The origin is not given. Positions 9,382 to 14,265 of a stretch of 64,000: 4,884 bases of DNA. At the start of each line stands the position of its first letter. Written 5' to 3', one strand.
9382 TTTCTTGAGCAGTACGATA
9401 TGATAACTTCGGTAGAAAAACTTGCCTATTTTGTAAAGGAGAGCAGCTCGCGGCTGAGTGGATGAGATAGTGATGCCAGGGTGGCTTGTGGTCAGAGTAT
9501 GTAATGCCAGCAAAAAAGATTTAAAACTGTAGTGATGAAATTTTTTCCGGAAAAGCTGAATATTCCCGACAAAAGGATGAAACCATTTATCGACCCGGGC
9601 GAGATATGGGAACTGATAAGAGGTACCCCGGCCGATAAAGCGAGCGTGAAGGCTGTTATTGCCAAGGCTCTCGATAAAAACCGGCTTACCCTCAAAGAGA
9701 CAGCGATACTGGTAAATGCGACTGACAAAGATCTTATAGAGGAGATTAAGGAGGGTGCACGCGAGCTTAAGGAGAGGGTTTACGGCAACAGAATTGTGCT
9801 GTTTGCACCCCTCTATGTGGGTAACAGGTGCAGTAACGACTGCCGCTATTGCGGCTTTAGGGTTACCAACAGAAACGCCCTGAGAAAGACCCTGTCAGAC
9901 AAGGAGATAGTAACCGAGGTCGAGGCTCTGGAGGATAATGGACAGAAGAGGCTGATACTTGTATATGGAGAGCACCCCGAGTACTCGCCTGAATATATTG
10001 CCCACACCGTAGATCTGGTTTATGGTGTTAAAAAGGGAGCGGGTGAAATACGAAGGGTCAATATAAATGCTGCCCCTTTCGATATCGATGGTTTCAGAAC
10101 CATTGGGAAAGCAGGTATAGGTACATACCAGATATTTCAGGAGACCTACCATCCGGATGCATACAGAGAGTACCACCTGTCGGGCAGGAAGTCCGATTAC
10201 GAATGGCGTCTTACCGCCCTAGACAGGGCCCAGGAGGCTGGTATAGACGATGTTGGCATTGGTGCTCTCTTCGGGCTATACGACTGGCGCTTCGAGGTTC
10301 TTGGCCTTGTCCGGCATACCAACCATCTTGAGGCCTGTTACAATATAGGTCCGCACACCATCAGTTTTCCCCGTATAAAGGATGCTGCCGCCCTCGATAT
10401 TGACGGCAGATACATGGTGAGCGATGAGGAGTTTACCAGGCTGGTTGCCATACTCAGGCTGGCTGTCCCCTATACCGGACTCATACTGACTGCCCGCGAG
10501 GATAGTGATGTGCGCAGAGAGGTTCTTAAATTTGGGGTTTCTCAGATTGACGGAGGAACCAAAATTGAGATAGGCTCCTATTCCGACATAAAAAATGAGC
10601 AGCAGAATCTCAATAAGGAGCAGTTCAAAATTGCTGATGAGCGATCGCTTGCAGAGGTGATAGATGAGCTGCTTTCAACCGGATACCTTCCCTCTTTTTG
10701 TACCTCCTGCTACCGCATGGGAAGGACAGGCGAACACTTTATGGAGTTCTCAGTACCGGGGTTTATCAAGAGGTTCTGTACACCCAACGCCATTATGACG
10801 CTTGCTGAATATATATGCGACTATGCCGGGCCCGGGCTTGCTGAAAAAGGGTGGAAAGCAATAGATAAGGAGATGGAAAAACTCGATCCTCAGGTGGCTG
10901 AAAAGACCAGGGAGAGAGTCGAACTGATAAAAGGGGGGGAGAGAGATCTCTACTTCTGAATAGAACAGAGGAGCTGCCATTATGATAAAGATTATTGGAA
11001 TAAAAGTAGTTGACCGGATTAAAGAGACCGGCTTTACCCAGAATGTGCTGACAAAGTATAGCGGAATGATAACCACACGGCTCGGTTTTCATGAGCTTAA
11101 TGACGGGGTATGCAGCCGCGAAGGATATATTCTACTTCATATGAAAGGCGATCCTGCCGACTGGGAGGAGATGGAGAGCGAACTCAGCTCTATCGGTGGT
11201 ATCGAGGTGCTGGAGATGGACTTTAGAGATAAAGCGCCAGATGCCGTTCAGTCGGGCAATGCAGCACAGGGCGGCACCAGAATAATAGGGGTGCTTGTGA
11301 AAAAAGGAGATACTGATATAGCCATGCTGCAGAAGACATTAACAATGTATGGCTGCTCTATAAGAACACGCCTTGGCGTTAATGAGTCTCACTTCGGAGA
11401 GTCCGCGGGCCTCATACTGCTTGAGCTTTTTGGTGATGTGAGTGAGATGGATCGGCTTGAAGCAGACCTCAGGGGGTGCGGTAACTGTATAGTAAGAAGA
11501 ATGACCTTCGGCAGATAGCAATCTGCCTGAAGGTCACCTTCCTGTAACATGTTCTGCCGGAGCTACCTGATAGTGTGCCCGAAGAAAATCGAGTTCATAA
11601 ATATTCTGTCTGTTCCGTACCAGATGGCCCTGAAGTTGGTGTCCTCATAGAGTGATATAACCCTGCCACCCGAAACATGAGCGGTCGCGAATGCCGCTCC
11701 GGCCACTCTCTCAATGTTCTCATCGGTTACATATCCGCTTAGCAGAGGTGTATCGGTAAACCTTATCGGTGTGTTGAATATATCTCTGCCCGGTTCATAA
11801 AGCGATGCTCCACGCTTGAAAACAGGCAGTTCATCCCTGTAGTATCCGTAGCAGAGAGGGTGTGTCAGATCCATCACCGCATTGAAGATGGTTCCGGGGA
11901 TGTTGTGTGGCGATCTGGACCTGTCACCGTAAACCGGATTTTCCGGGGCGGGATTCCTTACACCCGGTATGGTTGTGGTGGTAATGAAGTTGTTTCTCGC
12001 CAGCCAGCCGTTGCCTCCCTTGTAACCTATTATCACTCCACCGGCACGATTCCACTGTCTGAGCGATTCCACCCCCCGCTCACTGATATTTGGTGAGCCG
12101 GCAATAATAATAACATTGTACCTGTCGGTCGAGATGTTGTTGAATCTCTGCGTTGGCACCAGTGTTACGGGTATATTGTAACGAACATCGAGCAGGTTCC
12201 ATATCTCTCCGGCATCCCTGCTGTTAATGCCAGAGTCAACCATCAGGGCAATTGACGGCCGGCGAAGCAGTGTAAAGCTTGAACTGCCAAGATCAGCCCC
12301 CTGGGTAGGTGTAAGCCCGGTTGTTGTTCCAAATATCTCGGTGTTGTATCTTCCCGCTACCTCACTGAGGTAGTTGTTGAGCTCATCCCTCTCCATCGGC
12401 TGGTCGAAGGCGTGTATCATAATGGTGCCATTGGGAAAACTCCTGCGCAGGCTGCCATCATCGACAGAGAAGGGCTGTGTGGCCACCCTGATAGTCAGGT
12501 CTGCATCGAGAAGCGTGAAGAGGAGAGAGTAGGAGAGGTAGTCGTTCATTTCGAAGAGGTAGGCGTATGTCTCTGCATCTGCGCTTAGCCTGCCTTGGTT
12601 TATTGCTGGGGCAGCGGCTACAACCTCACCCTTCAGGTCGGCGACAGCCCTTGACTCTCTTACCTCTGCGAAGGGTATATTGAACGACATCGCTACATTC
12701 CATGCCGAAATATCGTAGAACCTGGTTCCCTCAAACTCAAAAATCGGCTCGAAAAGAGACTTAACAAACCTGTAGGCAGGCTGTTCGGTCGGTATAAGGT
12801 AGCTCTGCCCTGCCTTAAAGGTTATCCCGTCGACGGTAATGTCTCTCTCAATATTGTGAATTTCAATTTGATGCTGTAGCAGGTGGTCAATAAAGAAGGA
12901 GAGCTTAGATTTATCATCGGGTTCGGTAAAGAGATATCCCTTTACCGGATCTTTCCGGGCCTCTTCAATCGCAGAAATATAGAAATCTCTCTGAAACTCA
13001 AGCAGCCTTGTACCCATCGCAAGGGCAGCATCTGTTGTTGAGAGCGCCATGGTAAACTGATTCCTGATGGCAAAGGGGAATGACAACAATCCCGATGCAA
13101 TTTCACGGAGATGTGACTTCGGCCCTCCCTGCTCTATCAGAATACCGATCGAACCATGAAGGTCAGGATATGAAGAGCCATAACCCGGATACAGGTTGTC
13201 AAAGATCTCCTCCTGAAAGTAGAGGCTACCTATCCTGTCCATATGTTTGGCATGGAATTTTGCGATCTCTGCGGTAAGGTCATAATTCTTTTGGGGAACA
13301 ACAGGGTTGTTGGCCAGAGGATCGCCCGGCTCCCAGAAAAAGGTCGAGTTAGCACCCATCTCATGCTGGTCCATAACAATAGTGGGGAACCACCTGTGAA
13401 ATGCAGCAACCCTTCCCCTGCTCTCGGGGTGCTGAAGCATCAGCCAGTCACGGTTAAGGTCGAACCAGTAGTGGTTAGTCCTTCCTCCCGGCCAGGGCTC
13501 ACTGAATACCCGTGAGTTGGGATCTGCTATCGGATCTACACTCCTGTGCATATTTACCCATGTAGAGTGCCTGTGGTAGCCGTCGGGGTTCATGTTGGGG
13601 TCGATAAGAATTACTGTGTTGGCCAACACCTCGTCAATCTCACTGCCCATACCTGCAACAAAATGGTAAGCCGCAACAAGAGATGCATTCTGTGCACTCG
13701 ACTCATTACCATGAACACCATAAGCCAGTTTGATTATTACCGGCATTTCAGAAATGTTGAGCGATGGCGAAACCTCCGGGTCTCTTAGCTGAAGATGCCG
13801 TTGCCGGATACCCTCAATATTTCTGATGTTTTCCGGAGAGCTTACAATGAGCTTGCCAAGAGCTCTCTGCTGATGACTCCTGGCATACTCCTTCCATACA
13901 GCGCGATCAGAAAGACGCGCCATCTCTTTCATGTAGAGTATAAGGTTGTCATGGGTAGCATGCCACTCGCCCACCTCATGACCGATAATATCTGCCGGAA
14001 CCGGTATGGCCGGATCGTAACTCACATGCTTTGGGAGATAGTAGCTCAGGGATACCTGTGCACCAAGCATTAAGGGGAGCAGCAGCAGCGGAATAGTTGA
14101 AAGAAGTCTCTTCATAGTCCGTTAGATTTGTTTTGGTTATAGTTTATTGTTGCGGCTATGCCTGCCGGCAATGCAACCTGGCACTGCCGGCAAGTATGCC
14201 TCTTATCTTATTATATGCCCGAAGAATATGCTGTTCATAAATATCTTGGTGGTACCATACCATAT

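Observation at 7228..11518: H2/redox regulatory island with no DNA-binding response regulator, wedged between hydrogenase structural genes and maturases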

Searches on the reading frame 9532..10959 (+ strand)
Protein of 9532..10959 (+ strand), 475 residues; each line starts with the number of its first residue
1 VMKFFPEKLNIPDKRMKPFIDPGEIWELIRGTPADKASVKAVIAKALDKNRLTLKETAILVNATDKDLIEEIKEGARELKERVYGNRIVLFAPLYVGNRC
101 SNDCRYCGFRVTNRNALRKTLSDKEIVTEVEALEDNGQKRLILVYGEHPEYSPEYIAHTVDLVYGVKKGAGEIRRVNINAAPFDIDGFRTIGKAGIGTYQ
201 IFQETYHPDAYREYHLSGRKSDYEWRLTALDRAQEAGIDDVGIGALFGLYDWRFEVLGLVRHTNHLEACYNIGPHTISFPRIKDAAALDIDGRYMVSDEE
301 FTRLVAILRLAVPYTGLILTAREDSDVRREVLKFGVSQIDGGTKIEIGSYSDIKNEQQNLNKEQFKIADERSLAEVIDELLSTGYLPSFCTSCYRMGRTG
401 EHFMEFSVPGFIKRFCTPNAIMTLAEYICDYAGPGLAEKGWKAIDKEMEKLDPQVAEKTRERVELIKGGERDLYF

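Call 3: search_protein_families(library=pfam, proteins=[window:9532-10959:+], max_evalue=0.01)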
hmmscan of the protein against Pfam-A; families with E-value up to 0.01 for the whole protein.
window:9532-10959:+ (475 aa): 2 families
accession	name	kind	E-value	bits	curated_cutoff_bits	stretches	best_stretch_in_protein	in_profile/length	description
PF04055.27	Radical_SAM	-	4.9e-19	69.5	29.5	1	95-245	2-148/166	Radical SAM superfamily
PF06968.18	BATS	-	8.6e-14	51.9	22.2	1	278-385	1-87/88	Biotin and Thiamin Synthesis associated domain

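Call 9: search_protein_families(library=ncbifam, proteins=[window:9532-10959:+], max_evalue=0.001)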
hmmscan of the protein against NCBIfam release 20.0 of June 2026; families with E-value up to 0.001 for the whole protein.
window:9532-10959:+ (475 aa): 17 families
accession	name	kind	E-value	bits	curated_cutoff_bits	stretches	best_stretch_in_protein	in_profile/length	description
TIGR03955.1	rSAM_HydG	equivalog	4.8e-146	486.9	312.15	1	16-475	8-470/470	[FeFe] hydrogenase H-cluster radical SAM maturase HydG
TIGR02351.2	thiH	equivalog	1.4e-86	290.9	380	1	39-388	22-359/364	2-iminoacetate synthase ThiH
TIGR04158.1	rSAM_MIA_synth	equivalog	3.7e-23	81.9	400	1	39-377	9-351/368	3-methyl-2-indolic acid synthase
TIGR03910.1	pyrrolys_PylB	equivalog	3.6e-22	78.7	348.2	1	38-249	4-211/347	methylornithine synthase PylB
TIGR03956.1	rSAM_HydE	equivalog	3.4e-20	72.6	254.6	1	45-250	4-202/340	[FeFe] hydrogenase H-cluster radical SAM maturase HydE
TIGR00433.2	bioB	equivalog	1e-11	44.7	225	1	52-321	3-260/307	biotin synthase BioB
NF005609.0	PRK07360.1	equivalog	2.5e-11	42.9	426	1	35-168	4-137/374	7,8-didemethyl-8-hydroxy-5-deazariboflavin synthase subunit CofH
TIGR03700.1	mena_SCO4494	equivalog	5.2e-10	38.8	434.55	1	44-161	3-119/351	aminofutalosine synthase MqnE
TIGR03699.1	menaquin_MqnC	equivalog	1.4e-08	34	428.1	1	52-160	3-111/342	cyclic dehypoxanthinyl futalosine synthase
TIGR03551.1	F420_cofH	equivalog_domain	2e-08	33.5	374.1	1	59-168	8-114/345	5-amino-6-(D-ribitylamino)uracil--L-tyrosine 4-hydroxyphenyl transferase CofH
TIGR00423.1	TIGR00423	subfamily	5.7e-08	32.4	260.25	1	97-163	12-78/310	CofH family radical SAM protein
NF006687.0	PRK09234.1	equivalog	7.3e-07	27.7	1018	1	34-170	474-608/849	bifunctional FO biosynthesis protein CofGH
TIGR03550.1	F420_cofG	equivalog_domain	9.6e-07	28.3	213.35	1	96-152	10-66/322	7,8-didemethyl-8-hydroxy-5-deazariboflavin synthase CofG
NF004884.0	PRK06245.1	equivalog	2e-06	26.9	209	1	96-159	21-82/340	7,8-didemethyl-8-hydroxy-5-deazariboflavin synthase subunit CofG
NF006276.0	PRK08444.1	equivalog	3.4e-06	26.3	560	1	42-160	3-119/353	aminofutalosine synthase MqnE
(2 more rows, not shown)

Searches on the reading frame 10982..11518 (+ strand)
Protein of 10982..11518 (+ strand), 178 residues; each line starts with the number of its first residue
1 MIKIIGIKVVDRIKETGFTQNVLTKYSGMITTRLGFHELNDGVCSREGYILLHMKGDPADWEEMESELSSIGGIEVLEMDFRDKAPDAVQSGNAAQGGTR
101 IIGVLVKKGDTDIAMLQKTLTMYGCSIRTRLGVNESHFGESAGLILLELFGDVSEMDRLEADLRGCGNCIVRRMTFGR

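Call 3: search_protein_families(library=pfam, proteins=[window:10982-11518:+], max_evalue=0.01)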
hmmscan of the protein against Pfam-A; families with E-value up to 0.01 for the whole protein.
window:10982-11518:+ (178 aa): 1 family
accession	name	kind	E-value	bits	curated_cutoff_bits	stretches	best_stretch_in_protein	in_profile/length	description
PF21699.3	TM1266-like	-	8e-06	26.2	27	0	2-36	2-36/74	Iron-only hydrogenase system regulator, putative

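Call 9: search_protein_families(library=ncbifam, proteins=[window:10982-11518:+], max_evalue=0.001)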
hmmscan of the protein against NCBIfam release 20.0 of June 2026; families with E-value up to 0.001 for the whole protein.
window:10982-11518:+ (178 aa): 2 families
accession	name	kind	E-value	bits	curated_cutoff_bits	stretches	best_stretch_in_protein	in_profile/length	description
NF052672.1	CPF_0552_fam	subfamily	1e-38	131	85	2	3-81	2-80/80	CPF_0552 family protein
TIGR03959.1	hyd_TM1266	equivalog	1.9e-06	27.6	60.8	0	2-76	2-71/76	TM1266 family iron-only hydrogenase system putative regulator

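Call 51: search_solved_structures(query=window:10982-11515:+, max_evalue=10, show_alignments=2)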
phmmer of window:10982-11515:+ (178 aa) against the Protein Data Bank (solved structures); distinct sequences matched with E-value up to 10: 0.

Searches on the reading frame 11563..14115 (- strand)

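Call 6: search_protein_families(library=pfam, proteins=[window:11563-14115:-], max_evalue=0.0001)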
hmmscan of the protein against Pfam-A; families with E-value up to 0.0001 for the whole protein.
window:11563-14115:- (850 aa): 1 family
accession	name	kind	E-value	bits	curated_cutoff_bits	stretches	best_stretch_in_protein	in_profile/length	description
PF00246.29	Peptidase_M14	-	3e-10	40.6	21.6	1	61-225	4-134/286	Zinc carboxypeptidase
